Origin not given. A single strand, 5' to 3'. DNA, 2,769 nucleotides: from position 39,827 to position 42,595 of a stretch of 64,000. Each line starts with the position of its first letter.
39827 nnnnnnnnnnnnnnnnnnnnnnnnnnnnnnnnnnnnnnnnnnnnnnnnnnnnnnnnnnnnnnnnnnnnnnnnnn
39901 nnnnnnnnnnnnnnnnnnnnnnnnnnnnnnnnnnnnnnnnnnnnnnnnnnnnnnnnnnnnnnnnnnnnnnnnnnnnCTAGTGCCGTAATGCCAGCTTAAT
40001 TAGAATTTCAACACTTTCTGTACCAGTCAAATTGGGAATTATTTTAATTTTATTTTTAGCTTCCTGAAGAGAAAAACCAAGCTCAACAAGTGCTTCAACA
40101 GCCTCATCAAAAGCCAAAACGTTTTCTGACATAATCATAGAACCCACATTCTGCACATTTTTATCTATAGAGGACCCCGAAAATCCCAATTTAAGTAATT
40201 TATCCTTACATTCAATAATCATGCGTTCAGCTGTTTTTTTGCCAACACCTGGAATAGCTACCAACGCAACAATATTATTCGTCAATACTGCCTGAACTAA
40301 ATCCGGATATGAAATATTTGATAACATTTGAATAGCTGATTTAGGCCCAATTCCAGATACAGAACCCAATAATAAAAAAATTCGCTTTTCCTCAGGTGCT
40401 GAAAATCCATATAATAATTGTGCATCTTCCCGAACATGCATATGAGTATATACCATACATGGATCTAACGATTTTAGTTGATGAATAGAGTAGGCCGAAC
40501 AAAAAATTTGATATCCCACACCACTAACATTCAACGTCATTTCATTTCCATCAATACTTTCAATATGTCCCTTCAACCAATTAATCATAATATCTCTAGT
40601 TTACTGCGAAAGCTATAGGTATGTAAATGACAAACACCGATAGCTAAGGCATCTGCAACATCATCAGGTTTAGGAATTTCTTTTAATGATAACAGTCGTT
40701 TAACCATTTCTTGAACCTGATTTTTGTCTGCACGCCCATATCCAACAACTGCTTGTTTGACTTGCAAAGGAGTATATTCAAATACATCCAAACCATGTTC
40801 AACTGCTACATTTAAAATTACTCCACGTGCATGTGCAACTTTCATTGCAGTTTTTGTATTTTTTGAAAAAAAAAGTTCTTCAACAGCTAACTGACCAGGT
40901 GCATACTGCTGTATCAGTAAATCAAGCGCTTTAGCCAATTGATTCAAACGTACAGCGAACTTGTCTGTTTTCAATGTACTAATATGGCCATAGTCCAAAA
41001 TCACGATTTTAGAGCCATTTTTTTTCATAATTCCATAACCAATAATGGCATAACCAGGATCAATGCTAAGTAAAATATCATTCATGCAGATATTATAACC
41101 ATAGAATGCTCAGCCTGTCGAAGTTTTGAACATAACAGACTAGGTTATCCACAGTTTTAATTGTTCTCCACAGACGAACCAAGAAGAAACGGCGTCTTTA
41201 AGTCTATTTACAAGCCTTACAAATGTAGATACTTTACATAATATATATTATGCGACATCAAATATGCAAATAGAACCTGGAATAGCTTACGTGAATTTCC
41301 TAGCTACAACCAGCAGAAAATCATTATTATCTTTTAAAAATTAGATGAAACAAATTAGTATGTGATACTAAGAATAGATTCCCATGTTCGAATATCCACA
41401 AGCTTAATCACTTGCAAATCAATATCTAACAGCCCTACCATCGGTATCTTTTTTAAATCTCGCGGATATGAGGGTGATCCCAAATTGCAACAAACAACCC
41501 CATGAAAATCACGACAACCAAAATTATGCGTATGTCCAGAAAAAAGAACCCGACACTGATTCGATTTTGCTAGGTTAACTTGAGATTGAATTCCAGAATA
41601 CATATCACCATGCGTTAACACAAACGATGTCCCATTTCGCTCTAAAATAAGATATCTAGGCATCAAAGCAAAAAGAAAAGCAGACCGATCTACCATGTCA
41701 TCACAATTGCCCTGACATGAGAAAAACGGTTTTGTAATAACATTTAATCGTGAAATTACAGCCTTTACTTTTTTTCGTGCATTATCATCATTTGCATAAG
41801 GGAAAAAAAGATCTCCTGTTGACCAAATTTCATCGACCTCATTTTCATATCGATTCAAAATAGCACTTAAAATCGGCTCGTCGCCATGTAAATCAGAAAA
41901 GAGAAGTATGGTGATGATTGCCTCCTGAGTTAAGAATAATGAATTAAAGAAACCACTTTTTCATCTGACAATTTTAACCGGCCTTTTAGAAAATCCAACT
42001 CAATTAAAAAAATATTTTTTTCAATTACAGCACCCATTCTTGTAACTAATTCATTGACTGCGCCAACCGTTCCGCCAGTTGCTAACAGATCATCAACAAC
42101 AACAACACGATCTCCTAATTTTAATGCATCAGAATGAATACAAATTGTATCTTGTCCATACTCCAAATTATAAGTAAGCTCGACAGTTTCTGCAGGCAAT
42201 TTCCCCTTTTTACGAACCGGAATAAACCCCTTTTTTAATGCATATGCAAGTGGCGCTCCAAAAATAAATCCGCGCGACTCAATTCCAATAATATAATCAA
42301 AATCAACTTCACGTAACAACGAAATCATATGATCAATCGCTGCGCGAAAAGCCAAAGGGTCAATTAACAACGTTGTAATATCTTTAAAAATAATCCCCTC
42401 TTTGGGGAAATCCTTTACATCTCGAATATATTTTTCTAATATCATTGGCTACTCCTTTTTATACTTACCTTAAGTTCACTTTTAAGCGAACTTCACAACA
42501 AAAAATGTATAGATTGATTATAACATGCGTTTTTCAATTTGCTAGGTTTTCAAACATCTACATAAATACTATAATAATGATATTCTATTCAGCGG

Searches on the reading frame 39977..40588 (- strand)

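Call 59: search_protein_families(library=pfam, proteins=[window:39977-40588:-], max_evalue=0.000001)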
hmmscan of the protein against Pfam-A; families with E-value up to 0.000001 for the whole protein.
window:39977-40588:- (203 aa): 4 families
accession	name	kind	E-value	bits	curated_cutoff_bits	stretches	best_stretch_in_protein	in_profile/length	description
PF01330.27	RuvA_N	-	1.3e-18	67.3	23.6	1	1-61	1-61/61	RuvA N terminal domain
PF14520.12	HHH_5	-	3.1e-14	53.6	27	1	71-129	1-57/57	Helix-hairpin-helix domain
PF07499.19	RuvA_C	-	3.2e-08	34.4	24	1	159-203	2-45/47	RuvA, C-terminal domain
PF21176.3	RecR_HhH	-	5.5e-07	29.7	27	0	106-124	5-23/45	RecR, helix-hairpin-helix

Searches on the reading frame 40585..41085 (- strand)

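Call 59: search_protein_families(library=pfam, proteins=[window:40585-41085:-], max_evalue=0.000001)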
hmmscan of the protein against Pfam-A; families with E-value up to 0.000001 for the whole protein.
window:40585-41085:- (166 aa): 1 family
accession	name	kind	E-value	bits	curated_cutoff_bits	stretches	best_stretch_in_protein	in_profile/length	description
PF02075.23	RuvC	-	1.3e-51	174.8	22.2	1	6-153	2-148/148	Crossover junction endodeoxyribonuclease RuvC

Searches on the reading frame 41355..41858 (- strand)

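Call 59: search_protein_families(library=pfam, proteins=[window:41355-41858:-], max_evalue=0.000001)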
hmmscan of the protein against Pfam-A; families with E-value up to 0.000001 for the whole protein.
window:41355-41858:- (167 aa): 1 family
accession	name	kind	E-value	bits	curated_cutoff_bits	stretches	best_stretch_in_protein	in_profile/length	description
PF12850.12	Metallophos_2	-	8.4e-16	58.8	27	1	4-147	23-152/154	Calcineurin-like phosphoesterase superfamily domain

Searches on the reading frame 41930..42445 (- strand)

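Call 59: search_protein_families(library=pfam, proteins=[window:41930-42445:-], max_evalue=0.000001)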
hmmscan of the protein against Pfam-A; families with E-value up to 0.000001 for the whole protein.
window:41930-42445:- (171 aa): 1 family
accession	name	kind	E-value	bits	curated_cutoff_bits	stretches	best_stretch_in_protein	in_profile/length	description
PF00156.33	Pribosyltran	-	1.8e-11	44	26.3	1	34-139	13-115/158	Phosphoribosyl transferase domain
